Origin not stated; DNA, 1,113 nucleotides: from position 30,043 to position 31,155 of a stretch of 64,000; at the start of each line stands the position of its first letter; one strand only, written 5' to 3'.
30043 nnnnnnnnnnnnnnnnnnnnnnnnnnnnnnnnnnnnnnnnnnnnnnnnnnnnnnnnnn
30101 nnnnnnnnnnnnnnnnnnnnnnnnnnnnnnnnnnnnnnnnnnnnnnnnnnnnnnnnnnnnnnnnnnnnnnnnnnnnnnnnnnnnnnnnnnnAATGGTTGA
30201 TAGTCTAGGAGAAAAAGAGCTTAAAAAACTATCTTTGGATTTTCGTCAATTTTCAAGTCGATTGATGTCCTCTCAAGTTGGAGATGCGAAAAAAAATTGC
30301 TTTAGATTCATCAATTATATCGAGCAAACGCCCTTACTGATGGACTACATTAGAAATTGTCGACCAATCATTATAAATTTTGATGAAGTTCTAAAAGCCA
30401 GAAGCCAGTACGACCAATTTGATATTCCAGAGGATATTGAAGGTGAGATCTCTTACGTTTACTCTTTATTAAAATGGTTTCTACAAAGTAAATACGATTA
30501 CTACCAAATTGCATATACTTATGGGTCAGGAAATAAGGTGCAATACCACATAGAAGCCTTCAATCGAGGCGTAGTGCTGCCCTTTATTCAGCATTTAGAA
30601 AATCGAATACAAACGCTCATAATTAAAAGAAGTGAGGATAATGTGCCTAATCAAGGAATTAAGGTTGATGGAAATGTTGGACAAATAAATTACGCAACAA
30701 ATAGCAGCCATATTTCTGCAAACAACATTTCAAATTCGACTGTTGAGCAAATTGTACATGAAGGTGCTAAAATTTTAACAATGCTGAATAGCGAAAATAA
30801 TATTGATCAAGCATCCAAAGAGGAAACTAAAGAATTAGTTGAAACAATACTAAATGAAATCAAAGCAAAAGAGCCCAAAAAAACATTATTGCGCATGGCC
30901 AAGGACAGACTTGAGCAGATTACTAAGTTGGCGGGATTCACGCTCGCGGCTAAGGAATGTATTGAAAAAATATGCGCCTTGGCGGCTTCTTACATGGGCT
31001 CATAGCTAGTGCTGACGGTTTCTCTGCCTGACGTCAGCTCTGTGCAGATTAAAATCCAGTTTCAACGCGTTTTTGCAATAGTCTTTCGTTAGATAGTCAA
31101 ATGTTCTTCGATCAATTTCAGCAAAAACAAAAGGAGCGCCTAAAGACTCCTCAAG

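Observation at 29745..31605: Three uncharacterised genes piggy-backed on the R-M operon: candidate novel defence or abortive-infection module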

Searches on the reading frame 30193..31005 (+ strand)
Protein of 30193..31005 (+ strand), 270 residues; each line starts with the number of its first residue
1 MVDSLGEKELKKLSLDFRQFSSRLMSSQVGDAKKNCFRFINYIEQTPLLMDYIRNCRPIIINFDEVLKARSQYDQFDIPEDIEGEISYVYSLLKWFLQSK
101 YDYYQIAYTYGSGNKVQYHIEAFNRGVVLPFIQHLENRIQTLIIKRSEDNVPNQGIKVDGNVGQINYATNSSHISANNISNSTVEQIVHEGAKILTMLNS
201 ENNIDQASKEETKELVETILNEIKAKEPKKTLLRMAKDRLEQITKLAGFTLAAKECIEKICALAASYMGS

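Call 3: search_protein_families(library=pfam, proteins=[window:30193-31005:+], max_evalue=1)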
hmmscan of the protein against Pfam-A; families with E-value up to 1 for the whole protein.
window:30193-31005:+ (270 aa): 2 families
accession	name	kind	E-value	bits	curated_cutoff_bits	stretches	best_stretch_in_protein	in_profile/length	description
PF19789.6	DUF6273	-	0.025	14.9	23.5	1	79-211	25-124/172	Domain of unknown function (DUF6273)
PF09551.15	Spore_II_R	-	0.37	11.7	25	1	197-259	10-73/128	Stage II sporulation protein R (spore_II_R)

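Call 4: search_protein_families(library=padloc, proteins=[window:30193-31005:+], max_evalue=1)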
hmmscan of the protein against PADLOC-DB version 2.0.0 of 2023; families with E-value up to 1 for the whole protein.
window:30193-31005:+ (270 aa): 9 families
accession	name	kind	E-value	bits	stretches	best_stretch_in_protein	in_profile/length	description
PDLC04449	PDC-M14B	-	1.1e-62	210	1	5-265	3-263/267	-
PDLC04451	PDC-M14B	-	6.5e-42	142.1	1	5-259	3-256/261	-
PDLC04448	PDC-M14B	-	1.6e-29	101.3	1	8-244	5-245/275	-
PDLC04453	PDC-M14B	-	1.4e-15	55.5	1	9-258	6-263/276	-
PDLC04452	PDC-M14B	-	3.4e-14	51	1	4-255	5-262/276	-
PDLC04450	PDC-M14B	-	3.6e-10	37.9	1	14-196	5-197/266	-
PDLC04104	HerA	-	0.00017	18.5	1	125-209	36-121/379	-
PDLC04101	HerA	-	0.0018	15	1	127-203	236-313/400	-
PDLC00992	Cas11a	-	0.034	12.6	1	176-250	15-90/107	CRISPR type I-A/APERN-associated protein Csa5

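Call 5: search_protein_families(library=ncbifam, proteins=[window:30193-31005:+], max_evalue=1)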
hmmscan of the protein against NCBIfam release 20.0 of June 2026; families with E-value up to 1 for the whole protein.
window:30193-31005:+ (270 aa): 4 families
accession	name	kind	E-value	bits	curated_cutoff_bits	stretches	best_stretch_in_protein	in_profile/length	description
NF006564.0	PRK09071.1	equivalog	0.026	13.5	257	1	208-261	31-84/335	glycosyl transferase family protein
NF041093.1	CheC_Thtogales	equivalog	0.042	13.7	250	1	157-261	12-118/201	CheY-P phosphatase CheC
TIGR01878.1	cas_Csa5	equivalog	0.13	12.6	53.35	1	176-250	15-90/107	type I-A CRISPR-associated protein Csa5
NF045547.1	GGputSyn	equivalog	0.14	10.9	650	1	164-212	18-66/438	gamma-glutamylputrescine synthetase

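Call 6: search_protein_families(library=phrogs, proteins=[window:30193-31005:+], max_evalue=1)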
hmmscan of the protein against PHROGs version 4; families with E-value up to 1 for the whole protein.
window:30193-31005:+ (270 aa): 5 families
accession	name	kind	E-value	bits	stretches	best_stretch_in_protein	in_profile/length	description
phrog_16834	-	unknown function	0.014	16.6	1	164-249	97-185/192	-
phrog_28332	-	unknown function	0.047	14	1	99-128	204-233/262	-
phrog_22927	-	unknown function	0.072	14.1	1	198-224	27-53/55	-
phrog_27343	-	unknown function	0.093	14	1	105-132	22-48/83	-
phrog_18491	-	unknown function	0.17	13.3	1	209-239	29-59/73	-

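Call 14: find_homologous_proteins(query=window:30193-31005:+)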
Query window:30193-31005:+ (270 aa): 1 proteins with E <= 0.001 among 516 candidates.
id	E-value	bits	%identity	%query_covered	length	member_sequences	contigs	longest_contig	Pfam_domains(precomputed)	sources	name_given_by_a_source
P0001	2.5e-173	592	100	100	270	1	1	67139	-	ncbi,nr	ncbi:MAG: hypothetical protein IT289_12515 [Oligoflexia bacterium]|nr:hypothetical protein [Oligofle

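Call 15: find_related_loci(query=window:30193-31005:+, collection=genome_contigs, flank=8000)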
Query window:30193-31005:+ (270 aa) in genome_contigs; peptide patterns used: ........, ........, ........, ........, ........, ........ (x = any residue, [..] = any of these).
30 stretches matched a pattern, but none encodes a relative of the query by tblastn (E <= 1e-3).

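Call 20: find_encoding_contigs(protein=window:30193-31005:+, flank=10000, max_places=6)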
Protein window:30193-31005:+ (270 aa): no gene with exactly this product is on record in the collection.

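Call 24: search_dna_similar(query=window:30193-31005:+, collection=plasmids, mode=protein, max_evalue=0.001, max_rows=30)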
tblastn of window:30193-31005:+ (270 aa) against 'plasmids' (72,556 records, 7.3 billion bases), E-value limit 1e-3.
Records with a match: 30; places in all: 30; records where one place covers at least 80% of the query: 29.
Best place of each record, by identity: <60% 30.
By first word of the organism name: Bacillus 28; Lysinibacillus 1; Clostridium 1.
By predicted mobility (MOB-suite, as given by PLSDB): non-mobilizable 30.
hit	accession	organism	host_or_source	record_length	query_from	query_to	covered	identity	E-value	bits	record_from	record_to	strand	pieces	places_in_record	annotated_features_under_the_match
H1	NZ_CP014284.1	Bacillus thuringiensis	cell culture,soil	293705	17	269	94%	28.3%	7e-17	87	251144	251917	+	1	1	hypothetical protein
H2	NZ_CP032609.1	Bacillus thuringiensis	single cell,soil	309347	17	269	94%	28.3%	7e-17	87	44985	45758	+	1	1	hypothetical protein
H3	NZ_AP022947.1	Bacillus cereus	-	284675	16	268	94%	27.4%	1e-21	101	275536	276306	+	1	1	hypothetical protein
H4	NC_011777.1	Bacillus cereus AH820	-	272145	17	254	88%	28.7%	1e-19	96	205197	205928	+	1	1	hypothetical protein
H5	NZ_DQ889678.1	Bacillus cereus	-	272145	17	254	88%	28.7%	1e-19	96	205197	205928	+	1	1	hypothetical protein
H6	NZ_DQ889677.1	Bacillus cereus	-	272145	17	254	88%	28.7%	1e-19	96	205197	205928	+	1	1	hypothetical protein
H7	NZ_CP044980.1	Bacillus thuringiensis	whole organism,soil sample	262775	17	254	88%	28.7%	4e-19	94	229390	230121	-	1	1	hypothetical protein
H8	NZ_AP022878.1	Bacillus cereus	-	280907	16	268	94%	27.0%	2e-21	100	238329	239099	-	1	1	hypothetical protein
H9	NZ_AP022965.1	Bacillus cereus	-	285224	16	268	94%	27.0%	2e-21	100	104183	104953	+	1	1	hypothetical protein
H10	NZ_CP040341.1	Bacillus cereus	Apostichopus japonicus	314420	16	268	94%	27.0%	2e-21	100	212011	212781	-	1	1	hypothetical protein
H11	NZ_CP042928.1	Bacillus cereus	ocean sediment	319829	16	268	94%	27.0%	2e-21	100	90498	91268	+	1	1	hypothetical protein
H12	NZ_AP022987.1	Bacillus cereus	-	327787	16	268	94%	27.0%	2e-21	100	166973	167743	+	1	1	hypothetical protein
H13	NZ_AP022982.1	Bacillus cereus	-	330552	16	268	94%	27.0%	2e-21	100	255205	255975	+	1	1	hypothetical protein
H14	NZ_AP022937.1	Bacillus cereus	-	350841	16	268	94%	27.0%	2e-21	100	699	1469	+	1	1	hypothetical protein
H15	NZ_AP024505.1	Bacillus cereus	-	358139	16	268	94%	27.0%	2e-21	100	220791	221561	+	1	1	hypothetical protein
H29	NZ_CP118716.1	Lysinibacillus fusiformis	Pure isolate,Shoe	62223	17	248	86%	26.3%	1e-17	89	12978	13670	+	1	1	hypothetical protein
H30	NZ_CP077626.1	Clostridium estertheticum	single colony,bovine feces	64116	17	166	56%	26.5%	7e-7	57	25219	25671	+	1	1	hypothetical protein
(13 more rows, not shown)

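Call 25: search_solved_structures(query=window:30193-31005:+, max_evalue=10)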
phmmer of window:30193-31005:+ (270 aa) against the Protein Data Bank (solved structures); distinct sequences matched with E-value up to 10: 1.
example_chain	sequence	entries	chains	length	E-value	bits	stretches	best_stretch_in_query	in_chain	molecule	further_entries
8t8d_A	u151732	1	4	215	0.55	13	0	188-241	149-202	Neuraminyllactose-binding hemagglutinin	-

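Call 26: get_annotated_region(hit=H3, flank=7000)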
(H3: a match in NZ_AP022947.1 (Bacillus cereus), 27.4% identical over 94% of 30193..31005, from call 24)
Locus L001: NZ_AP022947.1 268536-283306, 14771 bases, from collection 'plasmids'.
description: Bacillus cereus strain J10 plasmid pJ10_1, complete sequence
organism: Bacillus cereus (NCBI taxid 1396)
taxonomy: Bacteria; Bacillota; Bacilli; Bacillales; Bacillaceae; Bacillus; Bacillus cereus
host: -; source: -; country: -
typing (MOB-suite, as given by PLSDB): non-mobilizable; replicon rep_cluster_125; mating-pair formation MPF_T
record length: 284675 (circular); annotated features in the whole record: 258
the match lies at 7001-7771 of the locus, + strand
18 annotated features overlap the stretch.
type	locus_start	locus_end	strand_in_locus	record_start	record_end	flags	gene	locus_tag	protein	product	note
CDS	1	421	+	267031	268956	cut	-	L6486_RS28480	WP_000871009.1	WxL domain-containing protein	-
CDS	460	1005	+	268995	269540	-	-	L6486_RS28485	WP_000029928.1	hypothetical protein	-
CDS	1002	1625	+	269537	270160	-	-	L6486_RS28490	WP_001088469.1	hypothetical protein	-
CDS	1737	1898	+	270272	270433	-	-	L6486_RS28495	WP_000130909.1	hypothetical protein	-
CDS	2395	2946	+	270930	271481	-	-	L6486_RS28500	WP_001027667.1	hypothetical protein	-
CDS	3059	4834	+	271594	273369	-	-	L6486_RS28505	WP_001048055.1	LPD1 domain-containing protein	-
CDS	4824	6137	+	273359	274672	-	-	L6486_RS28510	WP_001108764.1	DUF3854 domain-containing protein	-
CDS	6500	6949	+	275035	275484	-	-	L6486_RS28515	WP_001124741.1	hypothetical protein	-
CDS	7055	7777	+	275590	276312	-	-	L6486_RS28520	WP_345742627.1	hypothetical protein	-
CDS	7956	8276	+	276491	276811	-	-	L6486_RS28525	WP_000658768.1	metalloregulator ArsR/SmtB family transcription factor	GO:0006355 - regulation of DNA-templated transcription [Evidence IEA]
CDS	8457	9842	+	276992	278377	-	-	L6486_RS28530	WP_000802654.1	FAD-dependent oxidoreductase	-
CDS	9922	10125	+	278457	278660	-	-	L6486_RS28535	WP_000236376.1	hypothetical protein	-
CDS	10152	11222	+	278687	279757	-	-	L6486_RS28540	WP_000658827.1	NAD(P)/FAD-dependent oxidoreductase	-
CDS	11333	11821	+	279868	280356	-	-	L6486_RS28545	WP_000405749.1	arsinothricin resistance N-acetyltransferase ArsN1 family A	-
predicted_resistance_gene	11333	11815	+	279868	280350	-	arsN1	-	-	arsinothricin resistance N-acetyltransferase ArsN1 family A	predicted by amrfinderplus; class ARSENIC; identity 95.03%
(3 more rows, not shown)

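Call 27: get_annotated_region(hit=H1, flank=7000)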
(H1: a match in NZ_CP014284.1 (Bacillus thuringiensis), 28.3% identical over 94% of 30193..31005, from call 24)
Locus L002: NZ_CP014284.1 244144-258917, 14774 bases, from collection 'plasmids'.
description: Bacillus thuringiensis strain Bt185 plasmid pBT1850294, complete sequence
organism: Bacillus thuringiensis (NCBI taxid 1428)
taxonomy: Bacteria; Bacillota; Bacilli; Bacillales; Bacillaceae; Bacillus; Bacillus thuringiensis
host: -; source: cell culture,soil; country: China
typing (MOB-suite, as given by PLSDB): non-mobilizable; replicon rep_cluster_125; mating-pair formation MPF_T
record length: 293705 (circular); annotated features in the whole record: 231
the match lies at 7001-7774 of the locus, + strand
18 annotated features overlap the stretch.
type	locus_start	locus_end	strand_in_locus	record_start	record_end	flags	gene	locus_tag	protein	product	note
CDS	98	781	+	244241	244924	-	-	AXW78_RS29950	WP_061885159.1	type II CAAX endopeptidase family protein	GO:0071586 - CAAX-box protein processing [Evidence IEA]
CDS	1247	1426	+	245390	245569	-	-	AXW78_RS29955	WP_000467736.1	hypothetical protein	-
CDS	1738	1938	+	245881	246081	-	-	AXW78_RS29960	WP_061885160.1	hypothetical protein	-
CDS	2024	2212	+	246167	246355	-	-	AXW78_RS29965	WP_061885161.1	hypothetical protein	-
CDS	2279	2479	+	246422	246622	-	-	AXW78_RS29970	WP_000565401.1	hypothetical protein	-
CDS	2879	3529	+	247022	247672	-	-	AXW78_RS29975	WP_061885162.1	M23 family metallopeptidase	GO:0006508 - proteolysis [Evidence IEA]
CDS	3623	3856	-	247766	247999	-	-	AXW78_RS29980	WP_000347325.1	hypothetical protein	-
CDS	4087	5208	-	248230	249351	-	-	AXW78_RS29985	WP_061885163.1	DUF418 domain-containing protein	-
CDS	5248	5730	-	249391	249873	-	-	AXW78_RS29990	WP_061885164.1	thioredoxin family protein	-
CDS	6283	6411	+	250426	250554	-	-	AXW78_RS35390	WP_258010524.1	hypothetical protein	-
CDS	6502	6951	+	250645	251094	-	-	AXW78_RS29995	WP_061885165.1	hypothetical protein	-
CDS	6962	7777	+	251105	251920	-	-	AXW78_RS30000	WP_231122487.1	hypothetical protein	-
CDS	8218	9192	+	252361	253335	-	-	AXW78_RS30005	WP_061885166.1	hypothetical protein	-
CDS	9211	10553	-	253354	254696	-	-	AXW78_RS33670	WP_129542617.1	IS3 family transposase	-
CDS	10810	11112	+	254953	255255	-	-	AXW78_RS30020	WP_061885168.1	hypothetical protein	-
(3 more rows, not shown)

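Call 28: get_annotated_region(hit=H29, flank=7000)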
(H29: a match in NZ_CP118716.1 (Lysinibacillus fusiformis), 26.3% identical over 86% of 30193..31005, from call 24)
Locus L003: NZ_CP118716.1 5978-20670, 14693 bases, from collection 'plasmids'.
description: Lysinibacillus fusiformis strain G5.M11b plasmid pG5.M11b_2, complete sequence
organism: Lysinibacillus fusiformis (NCBI taxid 28031)
taxonomy: Bacteria; Bacillota; Bacilli; Bacillales; Bacillaceae; Lysinibacillus; Lysinibacillus fusiformis
host: -; source: Pure isolate,Shoe; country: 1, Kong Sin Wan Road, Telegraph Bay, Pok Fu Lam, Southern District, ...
typing (MOB-suite, as given by PLSDB): non-mobilizable
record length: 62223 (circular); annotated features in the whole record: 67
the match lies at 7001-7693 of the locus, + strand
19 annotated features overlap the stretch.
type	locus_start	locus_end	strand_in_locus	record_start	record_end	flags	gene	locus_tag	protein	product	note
CDS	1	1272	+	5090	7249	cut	topB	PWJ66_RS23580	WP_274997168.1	DNA topoisomerase III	GO:0006265 - DNA topological change [Evidence IEA]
CDS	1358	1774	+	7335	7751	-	-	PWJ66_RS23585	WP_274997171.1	hypothetical protein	-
CDS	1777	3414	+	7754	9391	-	-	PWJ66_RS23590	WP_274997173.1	PcfJ domain-containing protein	-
CDS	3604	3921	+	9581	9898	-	-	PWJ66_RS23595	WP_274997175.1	YolD-like family protein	-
CDS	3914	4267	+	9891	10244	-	-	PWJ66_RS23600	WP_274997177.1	aconitate hydratase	-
CDS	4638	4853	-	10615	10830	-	-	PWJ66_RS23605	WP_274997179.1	hypothetical protein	-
CDS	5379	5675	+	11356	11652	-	-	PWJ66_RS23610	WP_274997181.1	hypothetical protein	-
CDS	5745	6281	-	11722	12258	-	-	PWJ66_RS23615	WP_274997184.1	helix-turn-helix transcriptional regulator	-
CDS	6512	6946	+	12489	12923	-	-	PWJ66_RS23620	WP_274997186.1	hypothetical protein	-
CDS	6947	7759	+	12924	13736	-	-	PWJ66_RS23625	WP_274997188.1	hypothetical protein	-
CDS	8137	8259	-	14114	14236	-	-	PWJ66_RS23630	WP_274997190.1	hypothetical protein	-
CDS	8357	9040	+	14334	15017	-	-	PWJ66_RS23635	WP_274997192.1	hypothetical protein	-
CDS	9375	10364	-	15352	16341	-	-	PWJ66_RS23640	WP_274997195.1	Abi family protein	-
CDS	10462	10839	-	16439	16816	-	-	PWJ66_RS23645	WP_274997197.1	hypothetical protein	-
CDS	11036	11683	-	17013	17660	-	-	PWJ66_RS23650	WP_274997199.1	hypothetical protein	-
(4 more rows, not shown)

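Call 29: get_annotated_region(hit=H30, flank=7000)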
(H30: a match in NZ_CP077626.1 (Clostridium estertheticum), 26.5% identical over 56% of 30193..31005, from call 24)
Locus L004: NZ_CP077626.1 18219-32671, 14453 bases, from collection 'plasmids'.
description: Clostridium estertheticum strain CF008 plasmid pCF008-B, complete sequence
organism: Clostridium estertheticum (NCBI taxid 238834)
taxonomy: Bacteria; Bacillota; Clostridia; Eubacteriales; Clostridiaceae; Clostridium; Clostridium estertheticum
host: -; source: single colony,bovine feces; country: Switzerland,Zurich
typing (MOB-suite, as given by PLSDB): non-mobilizable
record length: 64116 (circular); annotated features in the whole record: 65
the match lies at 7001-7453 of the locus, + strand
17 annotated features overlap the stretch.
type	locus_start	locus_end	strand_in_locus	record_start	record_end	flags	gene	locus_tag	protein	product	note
CDS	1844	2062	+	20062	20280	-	-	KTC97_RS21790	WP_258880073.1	VOC family protein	-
CDS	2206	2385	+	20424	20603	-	-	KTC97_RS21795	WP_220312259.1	hypothetical protein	-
CDS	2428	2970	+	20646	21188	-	-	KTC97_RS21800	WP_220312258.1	isochorismatase family cysteine hydrolase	-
CDS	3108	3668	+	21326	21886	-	-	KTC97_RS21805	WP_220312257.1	hypothetical protein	-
CDS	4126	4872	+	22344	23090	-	-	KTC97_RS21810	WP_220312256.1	alpha/beta hydrolase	-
CDS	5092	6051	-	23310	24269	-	-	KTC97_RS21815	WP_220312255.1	hypothetical protein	-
CDS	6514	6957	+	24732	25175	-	-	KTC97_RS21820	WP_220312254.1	TFIIB-type zinc ribbon-containing protein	-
CDS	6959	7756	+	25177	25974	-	-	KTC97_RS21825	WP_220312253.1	hypothetical protein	-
CDS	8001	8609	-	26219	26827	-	-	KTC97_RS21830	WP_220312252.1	tyrosine-type recombinase/integrase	GO:0015074 - DNA integration [Evidence IEA]; GO:0006310 - DNA recombination [Evidence IEA]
CDS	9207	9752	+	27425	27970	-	-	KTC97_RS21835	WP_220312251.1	sigma-70 family RNA polymerase sigma factor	GO:0006352 - DNA-templated transcription initiation [Evidence IEA]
CDS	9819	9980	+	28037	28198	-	-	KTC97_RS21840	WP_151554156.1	YvrJ family protein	-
CDS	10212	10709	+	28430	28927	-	-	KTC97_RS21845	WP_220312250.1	hypothetical protein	-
CDS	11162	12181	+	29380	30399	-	-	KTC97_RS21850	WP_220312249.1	replication initiation protein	GO:0006270 - DNA replication initiation [Evidence IEA]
CDS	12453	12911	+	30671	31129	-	-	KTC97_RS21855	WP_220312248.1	RepB family plasmid replication initiator protein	GO:0006270 - DNA replication initiation [Evidence IEA]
CDS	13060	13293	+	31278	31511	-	-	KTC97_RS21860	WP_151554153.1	DUF1659 domain-containing protein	-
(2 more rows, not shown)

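Call 33: search_protein_representatives(protein=window:30193-31005:+)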
Query: 270 residues. Proteins with E-value up to 0.001 (for the whole library): 336; up to 1e-10: 172; up to 1e-30: 15. The best 150 are listed.
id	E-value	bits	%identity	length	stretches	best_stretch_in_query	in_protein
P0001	8.1e-174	592.2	100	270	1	1-270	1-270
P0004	8.5e-45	169.7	33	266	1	5-264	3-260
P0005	6.4e-42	160.2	33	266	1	7-260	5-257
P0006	2.7e-39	151.6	33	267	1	5-258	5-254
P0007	7.4e-36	140.4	33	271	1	2-263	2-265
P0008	8.6e-36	140.2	30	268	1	4-262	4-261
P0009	1.8e-34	135.9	32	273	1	4-246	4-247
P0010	2.4e-33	132.1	32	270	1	1-243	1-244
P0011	3.4e-33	131.7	33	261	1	15-249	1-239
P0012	3.4e-33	131.7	33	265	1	5-267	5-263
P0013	8.9e-32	127.0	34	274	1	6-251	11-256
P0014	9.0e-32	127.0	33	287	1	5-253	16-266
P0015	1.0e-31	126.8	29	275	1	4-247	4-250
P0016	2.1e-31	125.8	30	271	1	5-248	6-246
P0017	1.0e-30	123.5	33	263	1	5-263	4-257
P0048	1.9e-21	93.2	36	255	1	5-144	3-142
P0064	9.7e-19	84.3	33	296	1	7-223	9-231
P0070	4.8e-18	82.0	29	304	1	6-232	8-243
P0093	5.1e-16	75.4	28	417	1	3-258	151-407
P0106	5.0e-15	72.2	29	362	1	5-149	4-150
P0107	5.9e-15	71.9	38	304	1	8-143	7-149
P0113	1.8e-14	70.3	29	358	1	7-161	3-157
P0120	7.0e-14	68.4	32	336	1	6-221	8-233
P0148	4.6e-12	62.4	30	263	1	6-151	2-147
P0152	6.3e-12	62.0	27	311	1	5-224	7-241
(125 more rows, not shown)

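Call 36: search_protein_families(library=pfam, proteins=[P0106, P0113, P0107, P0048, P0148, P0120, P0093, P0064, P0070, P0152], max_evalue=0.01)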
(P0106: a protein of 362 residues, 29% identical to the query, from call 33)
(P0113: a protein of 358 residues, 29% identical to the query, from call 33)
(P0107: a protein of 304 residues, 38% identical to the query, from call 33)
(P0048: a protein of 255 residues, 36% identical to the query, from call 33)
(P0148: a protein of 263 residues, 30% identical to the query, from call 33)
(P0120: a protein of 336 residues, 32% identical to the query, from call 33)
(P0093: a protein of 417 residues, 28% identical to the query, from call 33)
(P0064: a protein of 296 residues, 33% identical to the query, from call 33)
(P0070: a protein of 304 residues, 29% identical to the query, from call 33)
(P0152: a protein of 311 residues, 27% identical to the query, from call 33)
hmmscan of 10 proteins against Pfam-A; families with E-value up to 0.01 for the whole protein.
P0106 (362 aa): 2 families
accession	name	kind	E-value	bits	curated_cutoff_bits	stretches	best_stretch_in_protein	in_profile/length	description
PF13676.11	TIR_2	-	9.5e-15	55.6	28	1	161-254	1-95/122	TIR domain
PF01582.25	TIR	-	0.00091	19.5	21.3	1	175-249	20-93/179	TIR domain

P0113 (358 aa): 2 families
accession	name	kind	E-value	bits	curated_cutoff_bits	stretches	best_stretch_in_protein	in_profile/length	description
PF13676.11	TIR_2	-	1.2e-15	58.5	28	1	158-250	1-94/122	TIR domain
PF01582.25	TIR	-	0.00043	20.6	21.3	1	169-252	17-101/179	TIR domain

P0107 (304 aa): 1 family
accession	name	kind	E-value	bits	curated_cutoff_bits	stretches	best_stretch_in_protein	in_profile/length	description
PF09509.15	Hypoth_Ymh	-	1e-16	61.4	25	1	182-299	4-119/119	Protein of unknown function (Hypoth_ymh)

P0048 (255 aa): 2 families
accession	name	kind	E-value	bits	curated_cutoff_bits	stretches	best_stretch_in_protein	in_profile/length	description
PF13676.11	TIR_2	-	1.6e-14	54.9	28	1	156-245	2-93/122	TIR domain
PF01582.25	TIR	-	8.4e-05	22.9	21.3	1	171-248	22-100/179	TIR domain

P0148 (263 aa): 1 family
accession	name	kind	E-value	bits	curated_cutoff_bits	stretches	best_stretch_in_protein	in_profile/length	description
PF13676.11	TIR_2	-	1.1e-06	29.6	28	1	156-220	1-63/122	TIR domain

P0120 (336 aa): 2 families
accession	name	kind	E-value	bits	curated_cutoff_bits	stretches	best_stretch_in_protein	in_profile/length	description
PF22888.1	FIMAH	-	0.00078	20.4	24.8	0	225-275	23-75/81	FIMAH domain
PF05008.21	V-SNARE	-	0.0044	17.9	25.9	0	214-259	38-83/92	Vesicle transport v-SNARE protein N-terminus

P0093 (417 aa): 4 families
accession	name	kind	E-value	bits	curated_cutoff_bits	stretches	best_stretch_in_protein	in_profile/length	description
PF08271.17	Zn_Ribbon_TF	-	0.00062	19.7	29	0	24-62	2-35/43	TFIIB zinc-binding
PF05207.18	Zn_ribbon_CSL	-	0.0015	18.6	29.2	1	22-56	18-50/55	CSL zinc finger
PF14354.12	Lar_restr_allev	-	0.0019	18.8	28.6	0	22-56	3-34/58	Restriction alleviation protein Lar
PF25206.1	DUF7836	-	0.0071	16.6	26.7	1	18-53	3-37/59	Domain of unknown function (DUF7836)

P0064 (296 aa): 1 family
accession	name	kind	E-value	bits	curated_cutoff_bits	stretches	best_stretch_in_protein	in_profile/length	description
PF20654.3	Sec3_C-term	-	0.0035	17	23.7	0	125-251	120-235/355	Exocyst complex component Sec3, C-terminal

P0070 (304 aa): 0 families

P0152 (311 aa): 0 families
